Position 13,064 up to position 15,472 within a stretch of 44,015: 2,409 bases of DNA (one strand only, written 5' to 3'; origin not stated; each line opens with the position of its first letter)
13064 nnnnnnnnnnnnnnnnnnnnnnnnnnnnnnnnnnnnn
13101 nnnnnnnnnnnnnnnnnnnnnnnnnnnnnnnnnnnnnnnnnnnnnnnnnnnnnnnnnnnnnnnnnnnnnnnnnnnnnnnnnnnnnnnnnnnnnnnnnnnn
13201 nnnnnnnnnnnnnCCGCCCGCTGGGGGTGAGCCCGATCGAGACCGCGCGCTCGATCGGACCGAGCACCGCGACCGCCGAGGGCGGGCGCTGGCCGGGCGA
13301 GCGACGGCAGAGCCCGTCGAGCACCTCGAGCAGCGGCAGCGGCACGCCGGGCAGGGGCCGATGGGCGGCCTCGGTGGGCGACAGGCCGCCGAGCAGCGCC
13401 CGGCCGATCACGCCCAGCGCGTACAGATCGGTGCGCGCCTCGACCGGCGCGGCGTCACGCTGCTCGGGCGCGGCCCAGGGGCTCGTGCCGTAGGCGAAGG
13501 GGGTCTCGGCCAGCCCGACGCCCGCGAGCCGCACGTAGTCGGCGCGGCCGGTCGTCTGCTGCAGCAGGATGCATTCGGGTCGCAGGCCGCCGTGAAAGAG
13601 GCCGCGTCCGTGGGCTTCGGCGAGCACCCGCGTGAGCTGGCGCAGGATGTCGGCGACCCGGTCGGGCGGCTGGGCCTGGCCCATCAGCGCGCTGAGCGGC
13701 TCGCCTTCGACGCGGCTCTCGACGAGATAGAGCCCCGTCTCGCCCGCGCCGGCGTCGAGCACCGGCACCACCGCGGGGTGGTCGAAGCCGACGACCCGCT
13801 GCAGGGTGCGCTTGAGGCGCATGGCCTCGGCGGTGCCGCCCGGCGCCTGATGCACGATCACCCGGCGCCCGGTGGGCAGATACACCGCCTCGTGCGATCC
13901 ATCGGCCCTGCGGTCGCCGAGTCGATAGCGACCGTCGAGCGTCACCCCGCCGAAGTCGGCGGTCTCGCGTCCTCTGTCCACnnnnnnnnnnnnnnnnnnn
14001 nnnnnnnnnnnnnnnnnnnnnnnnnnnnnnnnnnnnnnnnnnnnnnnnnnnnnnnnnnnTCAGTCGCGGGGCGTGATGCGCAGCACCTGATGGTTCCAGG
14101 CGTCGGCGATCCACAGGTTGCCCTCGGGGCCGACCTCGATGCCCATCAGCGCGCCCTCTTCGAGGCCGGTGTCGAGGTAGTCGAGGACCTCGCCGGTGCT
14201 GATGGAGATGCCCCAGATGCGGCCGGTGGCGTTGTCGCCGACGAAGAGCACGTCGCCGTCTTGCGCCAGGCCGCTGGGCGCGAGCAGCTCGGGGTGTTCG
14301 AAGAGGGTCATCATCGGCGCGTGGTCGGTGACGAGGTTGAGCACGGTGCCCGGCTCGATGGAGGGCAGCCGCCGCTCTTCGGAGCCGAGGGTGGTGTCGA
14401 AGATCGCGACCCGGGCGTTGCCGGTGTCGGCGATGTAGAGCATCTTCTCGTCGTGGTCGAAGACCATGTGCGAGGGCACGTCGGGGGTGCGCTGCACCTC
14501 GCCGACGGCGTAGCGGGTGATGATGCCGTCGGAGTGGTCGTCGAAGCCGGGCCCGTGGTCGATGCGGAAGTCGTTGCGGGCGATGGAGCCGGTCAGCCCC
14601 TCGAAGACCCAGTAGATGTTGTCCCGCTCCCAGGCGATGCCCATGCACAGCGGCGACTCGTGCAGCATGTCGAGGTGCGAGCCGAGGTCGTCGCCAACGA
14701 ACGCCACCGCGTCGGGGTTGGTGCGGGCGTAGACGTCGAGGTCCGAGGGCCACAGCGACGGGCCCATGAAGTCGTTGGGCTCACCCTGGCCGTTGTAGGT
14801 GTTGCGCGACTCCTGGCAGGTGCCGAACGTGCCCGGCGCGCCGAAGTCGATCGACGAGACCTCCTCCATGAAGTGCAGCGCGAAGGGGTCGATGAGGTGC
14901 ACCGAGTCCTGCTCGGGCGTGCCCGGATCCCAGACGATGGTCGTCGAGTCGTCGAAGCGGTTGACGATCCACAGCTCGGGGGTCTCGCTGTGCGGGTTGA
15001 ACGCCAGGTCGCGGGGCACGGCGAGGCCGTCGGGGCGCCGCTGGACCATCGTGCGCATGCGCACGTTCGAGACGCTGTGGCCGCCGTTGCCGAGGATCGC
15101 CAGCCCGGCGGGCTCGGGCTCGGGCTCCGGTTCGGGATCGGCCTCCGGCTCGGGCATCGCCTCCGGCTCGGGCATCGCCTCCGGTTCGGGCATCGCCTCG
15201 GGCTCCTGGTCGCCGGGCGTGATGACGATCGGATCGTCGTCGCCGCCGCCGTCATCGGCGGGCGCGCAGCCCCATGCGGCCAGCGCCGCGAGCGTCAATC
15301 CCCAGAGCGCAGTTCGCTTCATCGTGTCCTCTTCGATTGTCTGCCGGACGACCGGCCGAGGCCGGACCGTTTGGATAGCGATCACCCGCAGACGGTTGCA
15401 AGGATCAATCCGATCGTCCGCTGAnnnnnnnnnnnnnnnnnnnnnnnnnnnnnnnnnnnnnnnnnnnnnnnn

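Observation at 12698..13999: Membrane pseudokinase with every catalytic residue substituted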

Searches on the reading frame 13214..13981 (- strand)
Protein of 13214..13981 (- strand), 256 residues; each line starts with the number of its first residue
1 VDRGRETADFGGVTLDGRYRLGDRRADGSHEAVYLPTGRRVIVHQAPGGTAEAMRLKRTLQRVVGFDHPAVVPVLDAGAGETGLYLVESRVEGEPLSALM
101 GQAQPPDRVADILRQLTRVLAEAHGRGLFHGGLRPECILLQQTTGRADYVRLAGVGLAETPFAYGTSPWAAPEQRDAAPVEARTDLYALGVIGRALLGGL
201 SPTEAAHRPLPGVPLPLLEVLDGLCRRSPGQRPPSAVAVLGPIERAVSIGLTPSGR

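Call 29: search_protein_representatives(alignment_id=A2)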
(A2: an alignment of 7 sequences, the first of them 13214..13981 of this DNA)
Query: 7 sequences, 255 profile positions. Proteins with E-value up to 0.001 (for the whole library): 588858; up to 1e-10: 180611; up to 1e-30: 342. The best 150 are listed.
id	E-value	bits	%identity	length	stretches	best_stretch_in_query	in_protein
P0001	2.6e-133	459.6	-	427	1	1-254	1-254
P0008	5.8e-117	406.0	-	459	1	31-254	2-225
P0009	6.4e-113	392.7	-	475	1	13-254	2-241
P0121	2.1e-78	279.7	-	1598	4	17-205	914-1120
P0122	4.7e-71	255.6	-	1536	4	17-213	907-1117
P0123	6.4e-63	228.9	-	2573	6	50-200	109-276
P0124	9.4e-49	182.5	-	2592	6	53-199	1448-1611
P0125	1.5e-47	178.6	-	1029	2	12-199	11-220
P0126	3.7e-47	177.3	-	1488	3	49-205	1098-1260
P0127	9.9e-47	175.9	-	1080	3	23-247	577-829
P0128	1.0e-46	175.8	-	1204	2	12-205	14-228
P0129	1.1e-46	175.7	-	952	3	29-245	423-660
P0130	1.6e-46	175.2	-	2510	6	19-196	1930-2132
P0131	6.5e-46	173.2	-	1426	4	14-206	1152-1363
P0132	9.1e-46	172.7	-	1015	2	17-206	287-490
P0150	7.1e-40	153.4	-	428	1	11-245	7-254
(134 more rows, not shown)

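Call 44: find_encoding_contigs(protein=P0150, flank=8000, max_places=1)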
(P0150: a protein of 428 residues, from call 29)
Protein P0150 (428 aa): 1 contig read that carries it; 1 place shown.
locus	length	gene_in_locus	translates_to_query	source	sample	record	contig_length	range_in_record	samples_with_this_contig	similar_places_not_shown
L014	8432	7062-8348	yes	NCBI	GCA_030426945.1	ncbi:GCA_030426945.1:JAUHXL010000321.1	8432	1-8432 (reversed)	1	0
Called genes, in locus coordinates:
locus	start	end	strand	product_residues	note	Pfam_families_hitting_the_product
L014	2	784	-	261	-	?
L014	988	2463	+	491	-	PF03055:RPE65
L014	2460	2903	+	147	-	PF13924:Lipocalin_5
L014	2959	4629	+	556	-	PF00171:Aldedh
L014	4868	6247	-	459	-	PF04055:Radical_SAM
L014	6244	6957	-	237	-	-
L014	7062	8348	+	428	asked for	PF00069:Pkinase, PF07714:PK_Tyr_Ser-Thr (weak)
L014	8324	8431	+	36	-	?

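Call 52: find_related_loci(query=A2, collection=genome_contigs, flank=10000)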
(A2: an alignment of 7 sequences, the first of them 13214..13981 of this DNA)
Query A2 (256 aa) in genome_contigs; peptide patterns used: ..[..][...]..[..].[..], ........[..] (x = any residue, [..] = any of these).
104 stretches matched a pattern; 10 encode a relative of the query (tblastn E <= 1e-3); 10 distinct loci.
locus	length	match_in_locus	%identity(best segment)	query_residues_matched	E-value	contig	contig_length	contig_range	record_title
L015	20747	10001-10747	77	1-249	7e-125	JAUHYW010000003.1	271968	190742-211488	MAG: bacterium isolate 3_bin.88 NODE_86_length_271968_cov_3.153042, whole genome shotgun sequence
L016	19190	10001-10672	28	55-250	5e-15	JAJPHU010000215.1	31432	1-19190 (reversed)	MAG: Planctomycetota bacterium isolate Centralia_MAG_199 k107_3892935, whole genome shotgun sequence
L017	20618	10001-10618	29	12-202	5e-15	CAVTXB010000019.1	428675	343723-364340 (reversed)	MAG: uncultured Actinomycetota bacterium isolate MFD09671.bin.2.119 genome assembly, contig: contig_9733, whole genome s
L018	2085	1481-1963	36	106-245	4e-13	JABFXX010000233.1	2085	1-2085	MAG: Kofleriaceae bacterium isolate Bin8.14 NODE_43198_length_2085_cov_4.070571, whole genome shotgun sequence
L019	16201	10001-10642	27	55-239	4e-13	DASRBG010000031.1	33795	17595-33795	MAG TPA_asm: Gemmataceae bacterium isolate SMAG_U9921 k141_153007, whole genome shotgun sequence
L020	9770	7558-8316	26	12-241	8e-10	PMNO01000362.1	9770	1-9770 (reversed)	MAG: Myxococcales bacterium isolate fen_1088 73.20100900_E3S.13_contig_8778, whole genome shotgun sequence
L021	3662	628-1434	27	11-239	1e-9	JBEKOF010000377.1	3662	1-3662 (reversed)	MAG: Verrucomicrobiota bacterium isolate SPRUCE 434 SPRUCE_434_377, whole genome shotgun sequence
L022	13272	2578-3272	31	42-243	1e-11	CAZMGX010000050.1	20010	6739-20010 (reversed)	MAG TPA_asm: uncultured Gemmatimonas sp. isolate SRP302895_co1_448 genome assembly, contig: NODE_4999_length_20010_cov_5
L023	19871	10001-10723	28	4-228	4e-7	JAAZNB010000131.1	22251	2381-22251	MAG: Chloroflexota bacterium isolate AS27yjCOA_123 14062_AS27, whole genome shotgun sequence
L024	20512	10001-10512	27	55-207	5e-7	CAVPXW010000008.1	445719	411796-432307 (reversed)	MAG: uncultured Acidobacteriota bacterium isolate MFD01872.bin.2.56 genome assembly, contig: contig_124748, whole genome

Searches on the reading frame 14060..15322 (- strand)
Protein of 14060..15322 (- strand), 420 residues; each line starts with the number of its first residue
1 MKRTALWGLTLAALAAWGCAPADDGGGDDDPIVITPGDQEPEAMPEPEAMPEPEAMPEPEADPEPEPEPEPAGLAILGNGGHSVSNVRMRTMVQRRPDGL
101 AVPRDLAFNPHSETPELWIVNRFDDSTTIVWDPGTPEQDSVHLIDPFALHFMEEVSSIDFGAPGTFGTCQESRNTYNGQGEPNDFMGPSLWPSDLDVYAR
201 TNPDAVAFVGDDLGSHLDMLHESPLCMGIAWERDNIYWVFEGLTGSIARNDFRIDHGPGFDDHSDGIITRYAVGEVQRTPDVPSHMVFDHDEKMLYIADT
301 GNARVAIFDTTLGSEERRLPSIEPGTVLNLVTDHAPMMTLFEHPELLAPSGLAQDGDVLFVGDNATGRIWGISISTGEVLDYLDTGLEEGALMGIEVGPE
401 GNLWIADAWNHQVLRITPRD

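Call 11: search_protein_families(library=pfam, proteins=[window:14060-15322:-], max_evalue=0.001)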
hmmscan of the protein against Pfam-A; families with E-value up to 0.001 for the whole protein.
window:14060-15322:- (420 aa): 3 families
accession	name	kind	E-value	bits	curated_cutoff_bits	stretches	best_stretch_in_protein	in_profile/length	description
PF01436.27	NHL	-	2.9e-10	40.1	20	0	394-414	6-26/28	NHL repeat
PF08450.18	SGL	-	3.9e-05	23.8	26.3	0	351-419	140-213/246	SMP-30/Gluconolactonase/LRE-like region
PF05887.16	Trypan_PARP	-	0.00013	22.4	100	1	38-71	64-97/134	Procyclic acidic repetitive protein (PARP)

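Call 47: search_protein_families(library=ncbifam, proteins=[window:14060-15322:-], max_evalue=0.001)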
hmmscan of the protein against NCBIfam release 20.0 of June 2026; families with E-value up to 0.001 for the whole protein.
window:14060-15322:- (420 aa): 4 families
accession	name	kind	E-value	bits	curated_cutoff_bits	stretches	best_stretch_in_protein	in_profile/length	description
NF037973.1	metallo_SslE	exception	8.9e-05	20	3000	1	28-73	43-90/1519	lipoprotein metalloprotease SslE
NF033845.1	MSCRAMM_ClfB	exception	0.00012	20.1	999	1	22-70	537-585/871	MSCRAMM family adhesin clumping factor ClfB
NF008084.0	PRK10819.1-5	equivalog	0.00017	21.6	315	1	40-72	54-86/249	TonB system transport protein TonB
TIGR03866.1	PQQ_ABC_repeats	subfamily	0.00063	18.9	287.3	0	281-325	41-85/310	PQQ-dependent catabolism-associated beta-propeller protein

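Call 54: search_protein_families(library=padloc, proteins=[window:14060-15322:-], max_evalue=0.01)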
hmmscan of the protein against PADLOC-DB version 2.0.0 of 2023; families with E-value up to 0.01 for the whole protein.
window:14060-15322:- (420 aa): 0 families
